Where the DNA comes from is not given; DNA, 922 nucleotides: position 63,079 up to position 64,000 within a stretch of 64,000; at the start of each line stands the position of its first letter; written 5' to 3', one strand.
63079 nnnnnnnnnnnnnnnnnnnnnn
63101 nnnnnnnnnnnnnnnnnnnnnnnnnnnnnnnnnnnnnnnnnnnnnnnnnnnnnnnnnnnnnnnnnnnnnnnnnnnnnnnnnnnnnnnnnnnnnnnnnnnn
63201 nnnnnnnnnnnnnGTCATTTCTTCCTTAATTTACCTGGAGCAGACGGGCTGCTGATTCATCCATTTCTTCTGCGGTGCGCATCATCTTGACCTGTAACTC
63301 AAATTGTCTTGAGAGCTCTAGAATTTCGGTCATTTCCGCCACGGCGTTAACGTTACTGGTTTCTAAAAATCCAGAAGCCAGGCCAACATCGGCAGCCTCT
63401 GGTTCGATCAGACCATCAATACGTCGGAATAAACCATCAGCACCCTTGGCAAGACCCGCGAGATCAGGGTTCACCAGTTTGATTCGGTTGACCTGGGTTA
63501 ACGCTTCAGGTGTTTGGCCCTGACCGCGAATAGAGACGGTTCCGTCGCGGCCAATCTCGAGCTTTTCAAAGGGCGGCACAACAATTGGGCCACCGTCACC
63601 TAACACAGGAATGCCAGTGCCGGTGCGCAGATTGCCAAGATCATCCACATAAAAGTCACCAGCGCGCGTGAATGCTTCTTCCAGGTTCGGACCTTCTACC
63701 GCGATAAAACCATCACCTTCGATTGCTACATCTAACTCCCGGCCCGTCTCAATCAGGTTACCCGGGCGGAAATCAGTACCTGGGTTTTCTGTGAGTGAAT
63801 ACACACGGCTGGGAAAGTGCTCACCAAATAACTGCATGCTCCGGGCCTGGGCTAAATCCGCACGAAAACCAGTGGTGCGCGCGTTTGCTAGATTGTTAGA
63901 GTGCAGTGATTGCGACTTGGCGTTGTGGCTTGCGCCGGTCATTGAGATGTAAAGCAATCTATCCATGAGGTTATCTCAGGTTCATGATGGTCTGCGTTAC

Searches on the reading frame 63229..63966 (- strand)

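Call 35: search_protein_families(library=ncbifam, proteins=[window:63229-63966:-], max_evalue=0.00001)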
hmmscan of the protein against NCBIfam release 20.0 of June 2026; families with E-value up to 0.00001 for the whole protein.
window:63229-63966:- (246 aa): 20 families
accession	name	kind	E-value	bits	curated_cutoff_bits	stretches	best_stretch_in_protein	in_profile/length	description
NF009280.2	PRK12640.1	subfamily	1.3e-102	342.6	210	1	1-245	1-245/246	flagellar basal body rod protein FlgF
TIGR02490.1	flgF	equivalog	6.6e-53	179.5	178.5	1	5-223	1-218/218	flagellar basal-body rod protein FlgF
TIGR03506.1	FlgEFG_subfam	subfamily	6.2e-47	161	70.25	2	4-121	2-121/351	flagellar hook-basal body complex protein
NF009283.0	PRK12643.1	equivalog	4e-36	124.9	421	1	1-181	1-180/209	flagellar basal body rod protein FlgF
NF009331.1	PRK12689.1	equivalog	2.7e-33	115.2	347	1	20-242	20-247/252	flagellar basal-body rod protein FlgF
NF009332.0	PRK12690.1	equivalog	3.8e-33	114.8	288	1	1-233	1-226/239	flagellar hook-basal body complex protein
TIGR02488.1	flgG_G_neg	equivalog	6e-31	107.9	252.75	1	65-239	78-255/259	flagellar basal-body rod protein FlgG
NF009281.1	PRK12641.1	equivalog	5.8e-30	104.6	260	1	1-246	1-251/252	flagellar basal-body rod protein FlgF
NF009282.1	PRK12642.1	equivalog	1.3e-29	103.2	242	1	1-241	1-235/239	flagellar basal-body rod protein FlgF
NF009278.1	PRK12636.1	equivalog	5.5e-23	81.8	350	1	71-235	85-254/263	flagellar basal body rod protein FlgG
NF009456.0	PRK12816.1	equivalog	1e-20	74.5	416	1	66-240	81-260/264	flagellar basal body rod protein FlgG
NF005286.1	PRK06803.1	equivalog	1.4e-19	70.5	467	1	7-119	5-114/402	flagellar hook protein FlgE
NF004243.1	PRK05682.2-2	equivalog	1.8e-17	63.5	801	1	9-123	11-126/420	flagellar hook protein FlgE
NF004241.1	PRK05682.1-5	equivalog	2.1e-13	50.2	469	1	64-123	78-137/446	flagellar hook protein FlgE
NF004238.1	PRK05682.1-1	equivalog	2.5e-13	50.1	400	1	14-120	12-120/414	flagellar hook protein FlgE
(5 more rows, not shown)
